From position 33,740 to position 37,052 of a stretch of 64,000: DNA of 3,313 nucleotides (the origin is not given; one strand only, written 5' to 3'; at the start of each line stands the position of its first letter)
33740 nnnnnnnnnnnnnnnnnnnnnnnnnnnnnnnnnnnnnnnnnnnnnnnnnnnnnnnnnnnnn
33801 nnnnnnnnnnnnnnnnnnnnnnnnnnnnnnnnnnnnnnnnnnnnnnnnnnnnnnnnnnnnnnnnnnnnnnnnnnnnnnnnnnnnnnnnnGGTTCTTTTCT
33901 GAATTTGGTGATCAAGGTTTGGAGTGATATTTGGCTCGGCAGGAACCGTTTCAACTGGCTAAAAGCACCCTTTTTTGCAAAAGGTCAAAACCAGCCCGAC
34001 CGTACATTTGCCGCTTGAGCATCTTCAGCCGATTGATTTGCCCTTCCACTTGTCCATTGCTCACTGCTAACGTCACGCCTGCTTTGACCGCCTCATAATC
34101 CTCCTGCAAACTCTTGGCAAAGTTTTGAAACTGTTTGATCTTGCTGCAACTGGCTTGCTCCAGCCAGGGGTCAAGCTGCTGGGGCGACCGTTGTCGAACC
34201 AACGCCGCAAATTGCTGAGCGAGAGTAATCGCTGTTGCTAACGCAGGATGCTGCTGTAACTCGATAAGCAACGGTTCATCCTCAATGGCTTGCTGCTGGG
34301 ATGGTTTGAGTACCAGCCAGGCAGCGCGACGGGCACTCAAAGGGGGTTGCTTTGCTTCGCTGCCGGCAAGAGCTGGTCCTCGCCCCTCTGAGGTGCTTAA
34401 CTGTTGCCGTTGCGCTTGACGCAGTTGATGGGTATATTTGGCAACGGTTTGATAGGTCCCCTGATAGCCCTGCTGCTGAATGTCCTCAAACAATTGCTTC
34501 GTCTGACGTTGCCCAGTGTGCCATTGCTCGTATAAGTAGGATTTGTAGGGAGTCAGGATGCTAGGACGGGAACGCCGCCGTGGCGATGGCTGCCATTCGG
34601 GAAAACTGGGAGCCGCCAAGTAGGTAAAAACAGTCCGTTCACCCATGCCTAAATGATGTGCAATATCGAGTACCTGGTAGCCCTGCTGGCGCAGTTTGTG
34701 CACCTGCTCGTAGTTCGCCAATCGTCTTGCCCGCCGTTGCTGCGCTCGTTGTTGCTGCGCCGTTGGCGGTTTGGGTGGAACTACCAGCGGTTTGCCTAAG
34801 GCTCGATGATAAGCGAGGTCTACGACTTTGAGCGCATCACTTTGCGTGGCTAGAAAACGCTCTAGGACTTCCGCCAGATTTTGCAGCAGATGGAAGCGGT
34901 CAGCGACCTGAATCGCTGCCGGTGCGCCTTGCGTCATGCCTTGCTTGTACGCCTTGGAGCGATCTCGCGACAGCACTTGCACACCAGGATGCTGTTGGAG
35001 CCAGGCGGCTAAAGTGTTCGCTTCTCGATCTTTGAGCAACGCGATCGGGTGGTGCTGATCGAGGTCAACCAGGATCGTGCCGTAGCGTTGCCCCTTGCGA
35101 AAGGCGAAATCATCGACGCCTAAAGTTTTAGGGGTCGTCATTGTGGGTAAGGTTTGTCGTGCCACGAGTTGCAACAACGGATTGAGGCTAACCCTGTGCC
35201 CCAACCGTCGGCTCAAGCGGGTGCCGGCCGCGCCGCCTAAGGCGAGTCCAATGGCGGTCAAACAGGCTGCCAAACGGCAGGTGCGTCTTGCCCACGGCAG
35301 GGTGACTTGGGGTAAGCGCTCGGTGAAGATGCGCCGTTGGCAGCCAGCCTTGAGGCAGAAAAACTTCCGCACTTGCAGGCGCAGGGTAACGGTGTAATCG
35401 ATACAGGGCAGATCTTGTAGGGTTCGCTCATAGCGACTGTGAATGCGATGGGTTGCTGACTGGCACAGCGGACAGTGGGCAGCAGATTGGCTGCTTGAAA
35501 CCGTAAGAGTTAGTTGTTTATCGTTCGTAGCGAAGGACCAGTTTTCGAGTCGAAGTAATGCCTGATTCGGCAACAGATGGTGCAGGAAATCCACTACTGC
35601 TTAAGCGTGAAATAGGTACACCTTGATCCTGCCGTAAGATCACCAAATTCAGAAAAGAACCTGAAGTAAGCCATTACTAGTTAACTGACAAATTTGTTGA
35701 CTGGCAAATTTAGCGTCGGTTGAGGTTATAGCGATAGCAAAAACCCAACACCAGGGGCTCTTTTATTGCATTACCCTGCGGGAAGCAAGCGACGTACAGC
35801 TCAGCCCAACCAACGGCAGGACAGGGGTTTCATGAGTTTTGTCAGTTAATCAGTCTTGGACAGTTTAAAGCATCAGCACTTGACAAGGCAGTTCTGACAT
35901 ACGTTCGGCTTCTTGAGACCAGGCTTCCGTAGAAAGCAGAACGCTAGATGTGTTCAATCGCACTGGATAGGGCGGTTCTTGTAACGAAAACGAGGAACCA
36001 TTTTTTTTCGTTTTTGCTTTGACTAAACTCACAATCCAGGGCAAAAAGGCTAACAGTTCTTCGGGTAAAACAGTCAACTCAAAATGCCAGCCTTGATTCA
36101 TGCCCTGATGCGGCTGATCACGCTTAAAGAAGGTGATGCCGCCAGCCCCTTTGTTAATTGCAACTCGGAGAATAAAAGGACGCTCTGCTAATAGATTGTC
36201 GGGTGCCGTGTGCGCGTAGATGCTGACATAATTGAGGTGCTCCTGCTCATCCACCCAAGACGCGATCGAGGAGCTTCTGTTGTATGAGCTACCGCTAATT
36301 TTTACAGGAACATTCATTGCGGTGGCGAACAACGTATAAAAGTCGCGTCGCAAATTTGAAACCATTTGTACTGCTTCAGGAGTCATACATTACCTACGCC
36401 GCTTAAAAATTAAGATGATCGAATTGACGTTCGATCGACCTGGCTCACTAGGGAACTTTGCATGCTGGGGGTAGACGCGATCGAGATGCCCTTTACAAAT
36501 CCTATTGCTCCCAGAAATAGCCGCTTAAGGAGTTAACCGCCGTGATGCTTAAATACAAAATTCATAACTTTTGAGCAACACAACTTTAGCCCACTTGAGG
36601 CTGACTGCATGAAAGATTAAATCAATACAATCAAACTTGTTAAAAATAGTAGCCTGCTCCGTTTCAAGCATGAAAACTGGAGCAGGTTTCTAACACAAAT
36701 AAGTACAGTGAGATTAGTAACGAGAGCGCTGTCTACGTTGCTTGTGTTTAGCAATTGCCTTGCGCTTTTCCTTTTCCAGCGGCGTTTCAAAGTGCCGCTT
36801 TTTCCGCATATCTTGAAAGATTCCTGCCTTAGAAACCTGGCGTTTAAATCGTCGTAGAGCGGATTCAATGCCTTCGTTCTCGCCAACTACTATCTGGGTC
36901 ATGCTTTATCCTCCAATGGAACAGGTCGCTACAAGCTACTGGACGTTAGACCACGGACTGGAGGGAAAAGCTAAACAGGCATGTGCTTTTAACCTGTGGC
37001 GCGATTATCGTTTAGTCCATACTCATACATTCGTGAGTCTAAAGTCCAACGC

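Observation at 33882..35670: Intact ISL3 element inserted exactly at the stop codon of the fructosamine-kinase gene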

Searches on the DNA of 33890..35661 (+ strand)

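Call 35: search_dna_similar(query=window:33890-35661:+, collection=plasmids, mode=distant, max_rows=30)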
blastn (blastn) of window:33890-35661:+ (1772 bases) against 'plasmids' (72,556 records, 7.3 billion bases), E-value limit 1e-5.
Records with a match: 1203; places in all: 1259; records where one place covers at least 80% of the query: 2.
Best place of each record, by identity: 80-90% 52; 60-80% 1151.
By first word of the organism name: Klebsiella 1077; Sinorhizobium 35; Streptomyces 13; Enterobacter 11; Serratia 10; Leptolyngbya 7; Acaryochloris 6; Roseomonas 5; Salmonella 4; Escherichia 4; and 18 more.
By predicted mobility (MOB-suite, as given by PLSDB): conjugative 1020; non-mobilizable 158; mobilizable 25.
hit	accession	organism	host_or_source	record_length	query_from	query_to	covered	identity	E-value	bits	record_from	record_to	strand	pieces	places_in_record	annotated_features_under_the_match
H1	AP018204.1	Leptolyngbya boryana NIES-2135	-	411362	89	1585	84%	65.4%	2e-75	291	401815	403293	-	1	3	transposase IS204/IS1001/IS1096/IS1165 family protein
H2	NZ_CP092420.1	Leptolyngbya boryana IU 594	-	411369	89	1585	84%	65.4%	2e-75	291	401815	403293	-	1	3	ISL3 family transposase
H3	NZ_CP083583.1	Kovacikia minuta CCNUW1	cell culture,fresh water lake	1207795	1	975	55%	83.8%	0e+0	1050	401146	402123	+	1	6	record has no annotation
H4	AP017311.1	Leptolyngbya sp. NIES-3755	-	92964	93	1253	66%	65.5%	2e-50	209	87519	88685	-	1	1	transposase IS204/IS1001/IS1096/IS1165 family protein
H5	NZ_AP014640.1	Leptolyngbya boryana IAM M-101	-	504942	96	1246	65%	64.4%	4e-40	175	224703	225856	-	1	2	ISL3 family transposase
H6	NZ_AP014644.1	Leptolyngbya boryana dg5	-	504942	96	1246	65%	64.4%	4e-40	175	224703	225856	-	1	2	ISL3 family transposase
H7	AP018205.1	Leptolyngbya boryana NIES-2135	-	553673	96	1246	65%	64.4%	4e-40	175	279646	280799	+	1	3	transposase IS204/IS1001/IS1096/IS1165 family protein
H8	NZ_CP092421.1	Leptolyngbya boryana IU 594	-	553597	96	1246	65%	64.4%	4e-40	175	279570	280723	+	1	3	ISL3 family transposase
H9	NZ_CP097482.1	Chroococcidiopsis sp. CCNUC1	cell culture,soil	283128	95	1564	44%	67.0%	8e-24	224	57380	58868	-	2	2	none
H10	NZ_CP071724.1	Acaryochloris sp. 'Moss Beach'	culture,intertidal zone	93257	83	1573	41%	66.0%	2e-24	200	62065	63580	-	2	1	none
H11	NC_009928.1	Acaryochloris marina MBIC11017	-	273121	972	1554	33%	65.5%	3e-29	139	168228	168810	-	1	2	none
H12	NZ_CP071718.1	Acaryochloris sp. 'Moss Beach'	culture,intertidal zone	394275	989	1573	33%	64.5%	9e-23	117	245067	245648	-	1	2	none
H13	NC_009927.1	Acaryochloris marina MBIC11017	-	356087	74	1258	26%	70.5%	2e-24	220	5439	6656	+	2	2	ISL3-like element ISAcma23 family transposase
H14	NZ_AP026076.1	Acaryochloris marina MBIC10699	cell culture,Ascidian, Diplosoma similis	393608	74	1258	26%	70.5%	2e-24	220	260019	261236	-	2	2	ISL3-like element ISAcma23 family transposase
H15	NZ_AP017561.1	Pseudanabaena sp. ABRG5-3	-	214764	972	1249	16%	69.4%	3e-23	119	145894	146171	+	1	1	ISL3 family transposase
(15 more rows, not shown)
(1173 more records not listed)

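Call 38: get_annotated_region(hit=H3, flank=3000)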
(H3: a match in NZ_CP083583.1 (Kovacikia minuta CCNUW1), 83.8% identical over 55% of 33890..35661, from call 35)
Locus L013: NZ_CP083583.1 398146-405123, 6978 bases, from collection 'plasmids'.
description: Kovacikia minuta CCNUW1 strain CCNU0001 plasmid pA, complete sequence
organism: Kovacikia minuta CCNUW1 (NCBI taxid 2653194)
taxonomy: Bacteria; Cyanobacteriota; Cyanophyceae; Leptolyngbyales; Leptolyngbyaceae; Kovacikia; Kovacikia minuta; Kovacikia minuta CCNUW1
host: -; source: cell culture,fresh water lake; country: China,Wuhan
typing (MOB-suite, as given by PLSDB): non-mobilizable
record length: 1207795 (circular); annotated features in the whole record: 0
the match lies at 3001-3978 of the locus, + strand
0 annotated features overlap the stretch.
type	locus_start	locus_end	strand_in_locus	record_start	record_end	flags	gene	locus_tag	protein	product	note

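Call 39: search_dna_similar(query=window:33890-35661:+, collection=plasmids, mode=near, max_rows=20)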
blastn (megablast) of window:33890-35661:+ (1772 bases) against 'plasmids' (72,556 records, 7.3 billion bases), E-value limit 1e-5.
Records with a match: 1; places in all: 1; records where one place covers at least 80% of the query: 0.
Best place of each record, by identity: 80-90% 1.
By first word of the organism name: Kovacikia 1.
By predicted mobility (MOB-suite, as given by PLSDB): non-mobilizable 1.
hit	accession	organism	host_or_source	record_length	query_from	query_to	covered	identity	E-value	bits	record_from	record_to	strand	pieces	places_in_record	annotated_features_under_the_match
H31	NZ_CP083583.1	Kovacikia minuta CCNUW1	cell culture,fresh water lake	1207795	1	975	55%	84.2%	0e+0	939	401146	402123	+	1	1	record has no annotation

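Call 84: get_annotated_region(hit=H1, flank=1200)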
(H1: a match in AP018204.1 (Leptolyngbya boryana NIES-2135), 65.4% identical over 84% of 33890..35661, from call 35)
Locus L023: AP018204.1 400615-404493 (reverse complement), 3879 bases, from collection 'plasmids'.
description: Leptolyngbya boryana NIES-2135 plasmid plasmid1 DNA, complete genome
organism: Leptolyngbya boryana NIES-2135 (NCBI taxid 1973484)
taxonomy: Bacteria; Cyanobacteriota; Cyanophyceae; Leptolyngbyales; Leptolyngbyaceae; Leptolyngbya; Leptolyngbya boryana; Leptolyngbya boryana NIES-2135
host: -; source: -; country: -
typing (MOB-suite, as given by PLSDB): non-mobilizable
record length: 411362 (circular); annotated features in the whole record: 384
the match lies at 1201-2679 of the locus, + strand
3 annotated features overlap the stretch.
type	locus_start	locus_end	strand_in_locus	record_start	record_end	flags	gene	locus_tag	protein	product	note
CDS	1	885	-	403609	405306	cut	-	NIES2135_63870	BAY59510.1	transposase IS204/IS1001/IS1096/IS1165 family protein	-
CDS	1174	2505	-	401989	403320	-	-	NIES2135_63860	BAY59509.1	transposase IS204/IS1001/IS1096/IS1165 family protein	-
CDS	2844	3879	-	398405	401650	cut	-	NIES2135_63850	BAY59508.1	serine/threonine protein kinase and signal transduction histidine kinase with GAF and PAS/PAC sensor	-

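Call 85: get_annotated_region(hit=H4, flank=1500)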
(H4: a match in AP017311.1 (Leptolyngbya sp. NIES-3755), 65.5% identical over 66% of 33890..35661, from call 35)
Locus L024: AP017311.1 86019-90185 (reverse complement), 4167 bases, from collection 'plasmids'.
description: Leptolyngbya sp. NIES-3755 plasmid plasmid3 DNA, complete sequence
organism: Leptolyngbya sp. NIES-3755 (NCBI taxid 1752064)
taxonomy: Bacteria; Cyanobacteriota; Cyanophyceae; Leptolyngbyales; Leptolyngbyaceae; Leptolyngbya; Leptolyngbya sp. NIES-3755
host: -; source: -; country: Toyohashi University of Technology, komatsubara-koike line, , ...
typing (MOB-suite, as given by PLSDB): non-mobilizable
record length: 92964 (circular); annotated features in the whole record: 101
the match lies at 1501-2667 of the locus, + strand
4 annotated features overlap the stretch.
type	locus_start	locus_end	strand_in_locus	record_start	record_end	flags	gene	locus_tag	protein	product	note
CDS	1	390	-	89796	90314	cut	-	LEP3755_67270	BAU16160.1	hypothetical protein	-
CDS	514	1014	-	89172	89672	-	-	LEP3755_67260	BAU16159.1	hypothetical protein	-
CDS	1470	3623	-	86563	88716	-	-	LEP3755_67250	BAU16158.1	transposase IS204/IS1001/IS1096/IS1165 family protein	-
CDS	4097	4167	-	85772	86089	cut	-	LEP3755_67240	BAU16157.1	hypothetical protein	-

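Call 86: get_annotated_region(hit=H5, flank=1500)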
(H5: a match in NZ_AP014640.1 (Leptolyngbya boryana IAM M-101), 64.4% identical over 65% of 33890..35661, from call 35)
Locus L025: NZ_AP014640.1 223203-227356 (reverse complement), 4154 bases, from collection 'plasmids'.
description: Leptolyngbya boryana IAM M-101 plasmid pLBX
organism: Leptolyngbya boryana IAM M-101 (NCBI taxid 411966)
taxonomy: Bacteria; Cyanobacteriota; Cyanophyceae; Leptolyngbyales; Leptolyngbyaceae; Leptolyngbya; Leptolyngbya boryana; Leptolyngbya boryana IAM M-101
host: -; source: -; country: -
typing (MOB-suite, as given by PLSDB): non-mobilizable
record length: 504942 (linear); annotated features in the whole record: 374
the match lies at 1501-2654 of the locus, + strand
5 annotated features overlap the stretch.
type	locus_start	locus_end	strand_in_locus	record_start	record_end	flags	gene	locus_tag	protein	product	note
CDS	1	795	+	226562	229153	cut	-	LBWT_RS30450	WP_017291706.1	TonB-dependent receptor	-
CDS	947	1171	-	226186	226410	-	-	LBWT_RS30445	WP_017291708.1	site-specific integrase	-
CDS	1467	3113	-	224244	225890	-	-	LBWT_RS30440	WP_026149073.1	ISL3 family transposase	-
CDS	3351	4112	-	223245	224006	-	istB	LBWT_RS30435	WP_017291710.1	IS21-like element helper ATPase IstB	-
CDS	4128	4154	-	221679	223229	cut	istA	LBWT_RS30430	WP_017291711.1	IS21 family transposase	-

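Call 87: get_annotated_region(hit=H9, flank=1200)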
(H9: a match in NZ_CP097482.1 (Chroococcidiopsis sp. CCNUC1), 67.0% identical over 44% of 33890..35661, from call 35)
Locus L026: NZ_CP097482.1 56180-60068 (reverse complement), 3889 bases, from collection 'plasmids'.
description: Chroococcidiopsis sp. CCNUC1 plasmid pB, complete sequence
organism: Chroococcidiopsis sp. CCNUC1 (NCBI taxid 2653189)
taxonomy: Bacteria; Cyanobacteriota; Cyanophyceae; Chroococcidiopsidales; Chroococcidiopsidaceae; Chroococcidiopsis; Chroococcidiopsis sp. CCNUC1
host: -; source: cell culture,soil; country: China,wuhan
typing (MOB-suite, as given by PLSDB): non-mobilizable
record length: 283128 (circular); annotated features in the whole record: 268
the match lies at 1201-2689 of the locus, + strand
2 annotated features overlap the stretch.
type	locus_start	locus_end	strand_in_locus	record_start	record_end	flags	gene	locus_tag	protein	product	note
CDS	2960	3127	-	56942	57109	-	-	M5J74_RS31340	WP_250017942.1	hypothetical protein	-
CDS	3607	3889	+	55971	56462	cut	-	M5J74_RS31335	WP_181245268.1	carboxymuconolactone decarboxylase family protein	-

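Call 88: get_annotated_region(hit=H10, flank=1200)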
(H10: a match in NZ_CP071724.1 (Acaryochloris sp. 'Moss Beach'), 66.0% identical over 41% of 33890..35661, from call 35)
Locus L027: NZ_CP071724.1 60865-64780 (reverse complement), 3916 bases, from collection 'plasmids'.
description: Acaryochloris sp. 'Moss Beach' plasmid pMB07, complete sequence
organism: Acaryochloris sp. 'Moss Beach' (NCBI taxid 2740837)
taxonomy: Bacteria; Cyanobacteriota; Cyanophyceae; Acaryochloridales; Acaryochloridaceae; Acaryochloris; Acaryochloris sp. 'Moss Beach'
host: -; source: culture,intertidal zone; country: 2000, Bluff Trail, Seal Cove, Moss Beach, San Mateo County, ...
typing (MOB-suite, as given by PLSDB): non-mobilizable
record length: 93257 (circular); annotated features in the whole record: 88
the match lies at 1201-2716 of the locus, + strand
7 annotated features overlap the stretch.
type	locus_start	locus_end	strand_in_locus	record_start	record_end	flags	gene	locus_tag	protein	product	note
CDS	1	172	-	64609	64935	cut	-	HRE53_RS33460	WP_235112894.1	ParB/RepB/Spo0J family partition protein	-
CDS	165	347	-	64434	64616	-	-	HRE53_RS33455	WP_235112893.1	cellulose synthase operon protein YhjQ/BcsQ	-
CDS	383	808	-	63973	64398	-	-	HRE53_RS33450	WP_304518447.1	ParA family protein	-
CDS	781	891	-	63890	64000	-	-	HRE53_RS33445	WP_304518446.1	hypothetical protein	-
CDS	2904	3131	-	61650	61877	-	-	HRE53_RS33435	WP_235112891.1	universal stress protein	-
CDS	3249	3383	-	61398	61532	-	-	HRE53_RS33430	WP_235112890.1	integrase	-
CDS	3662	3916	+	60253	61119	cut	-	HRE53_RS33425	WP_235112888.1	hypothetical protein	-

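Call 89: get_annotated_region(hit=H13, flank=1500)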
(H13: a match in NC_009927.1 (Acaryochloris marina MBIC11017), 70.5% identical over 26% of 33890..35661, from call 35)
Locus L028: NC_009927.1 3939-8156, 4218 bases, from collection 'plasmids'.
description: Acaryochloris marina MBIC11017 plasmid pREB2, complete sequence
organism: Acaryochloris marina MBIC11017 (NCBI taxid 329726)
taxonomy: Bacteria; Cyanobacteriota; Cyanophyceae; Acaryochloridales; Acaryochloridaceae; Acaryochloris; Acaryochloris marina; Acaryochloris marina MBIC11017
host: -; source: -; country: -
typing (MOB-suite, as given by PLSDB): conjugative; relaxase MOBF; mating-pair formation MPF_T
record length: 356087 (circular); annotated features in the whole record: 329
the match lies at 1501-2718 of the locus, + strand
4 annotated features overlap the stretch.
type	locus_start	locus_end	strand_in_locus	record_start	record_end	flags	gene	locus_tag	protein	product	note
CDS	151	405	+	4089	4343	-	-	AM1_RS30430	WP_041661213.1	hypothetical protein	-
CDS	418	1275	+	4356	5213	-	istB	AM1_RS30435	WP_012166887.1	IS21-like element helper ATPase IstB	-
CDS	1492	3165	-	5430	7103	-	-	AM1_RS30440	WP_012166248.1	ISL3-like element ISAcma23 family transposase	-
CDS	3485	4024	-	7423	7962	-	-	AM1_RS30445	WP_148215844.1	hypothetical protein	-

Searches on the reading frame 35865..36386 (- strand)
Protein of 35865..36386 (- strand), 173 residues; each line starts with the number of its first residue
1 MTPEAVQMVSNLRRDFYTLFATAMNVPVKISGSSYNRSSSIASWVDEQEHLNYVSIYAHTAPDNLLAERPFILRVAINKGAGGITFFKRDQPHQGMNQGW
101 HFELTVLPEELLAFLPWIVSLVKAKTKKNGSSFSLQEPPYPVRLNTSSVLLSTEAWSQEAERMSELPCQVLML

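Call 4: search_protein_families(library=pfam, proteins=[window:35865-36386:-])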
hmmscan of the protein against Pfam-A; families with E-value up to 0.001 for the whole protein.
window:35865-36386:- (173 aa): 0 families

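Call 102: find_encoding_contigs(protein=window:35865-36386:-, flank=3000, max_places=6)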
Protein window:35865-36386:- (173 aa): no gene with exactly this product is on record in the collection.
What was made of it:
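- The right junction has no independent read support (call 102).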

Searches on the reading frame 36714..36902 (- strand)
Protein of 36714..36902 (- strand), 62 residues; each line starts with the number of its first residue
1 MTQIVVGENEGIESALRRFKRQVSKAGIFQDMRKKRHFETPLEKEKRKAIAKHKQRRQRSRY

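Call 103: find_encoding_contigs(protein=window:36714-36902:-, flank=2500, max_places=10)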
Protein window:36714-36902:- (62 aa): 18 contigs read that carry it; 10 places shown.
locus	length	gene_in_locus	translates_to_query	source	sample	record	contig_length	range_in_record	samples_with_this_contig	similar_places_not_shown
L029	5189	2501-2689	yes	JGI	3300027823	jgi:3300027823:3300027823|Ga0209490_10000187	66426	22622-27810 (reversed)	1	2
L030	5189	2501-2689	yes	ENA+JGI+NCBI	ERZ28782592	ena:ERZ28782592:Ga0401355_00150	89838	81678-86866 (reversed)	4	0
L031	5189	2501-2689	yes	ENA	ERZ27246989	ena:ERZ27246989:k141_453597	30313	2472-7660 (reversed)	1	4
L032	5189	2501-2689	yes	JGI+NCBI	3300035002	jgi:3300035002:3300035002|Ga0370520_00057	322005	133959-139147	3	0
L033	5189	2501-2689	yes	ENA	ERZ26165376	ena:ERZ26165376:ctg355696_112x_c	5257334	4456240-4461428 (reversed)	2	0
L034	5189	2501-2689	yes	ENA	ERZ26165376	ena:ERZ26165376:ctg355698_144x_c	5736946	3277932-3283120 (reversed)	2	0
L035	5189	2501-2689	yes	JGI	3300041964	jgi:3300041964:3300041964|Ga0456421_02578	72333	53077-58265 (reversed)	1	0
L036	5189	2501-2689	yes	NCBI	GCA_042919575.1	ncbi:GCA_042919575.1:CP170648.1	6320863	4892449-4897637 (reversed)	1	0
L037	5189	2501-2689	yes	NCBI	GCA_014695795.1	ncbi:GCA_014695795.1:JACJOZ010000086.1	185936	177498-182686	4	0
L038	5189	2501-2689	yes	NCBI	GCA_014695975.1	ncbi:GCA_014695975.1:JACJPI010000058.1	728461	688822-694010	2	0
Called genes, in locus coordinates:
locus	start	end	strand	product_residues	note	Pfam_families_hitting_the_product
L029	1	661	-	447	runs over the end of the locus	PF01979:Amidohydro_1, PF07969:Amidohydro_3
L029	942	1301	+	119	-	PF00576:Transthyretin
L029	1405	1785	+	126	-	-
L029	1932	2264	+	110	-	-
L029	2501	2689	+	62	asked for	PF01165:Ribosomal_S21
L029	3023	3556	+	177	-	-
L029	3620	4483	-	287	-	PF03881:Fructosamin_kin, PF01636:APH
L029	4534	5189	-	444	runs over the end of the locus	PF00675:Peptidase_M16, PF05193:Peptidase_M16_C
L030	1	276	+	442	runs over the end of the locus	PF01566:Nramp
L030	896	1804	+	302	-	PF00561:Abhydrolase_1 (weak), PF12697:Abhydrolase_6, PF12146:Hydrolase_4 (faint)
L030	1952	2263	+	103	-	PF00076:RRM_1, PF16842:RRM_occluded (faint)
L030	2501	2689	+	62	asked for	PF01165:Ribosomal_S21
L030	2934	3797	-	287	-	PF03881:Fructosamin_kin, PF01636:APH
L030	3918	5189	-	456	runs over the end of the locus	PF00675:Peptidase_M16, PF05193:Peptidase_M16_C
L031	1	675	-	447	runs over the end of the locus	PF01979:Amidohydro_1, PF07969:Amidohydro_3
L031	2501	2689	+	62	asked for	PF01165:Ribosomal_S21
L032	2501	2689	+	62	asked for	PF01165:Ribosomal_S21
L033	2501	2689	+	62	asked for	PF01165:Ribosomal_S21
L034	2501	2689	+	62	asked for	PF01165:Ribosomal_S21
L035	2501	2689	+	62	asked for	PF01165:Ribosomal_S21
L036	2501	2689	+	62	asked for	PF01165:Ribosomal_S21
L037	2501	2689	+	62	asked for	PF01165:Ribosomal_S21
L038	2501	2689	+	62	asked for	PF01165:Ribosomal_S21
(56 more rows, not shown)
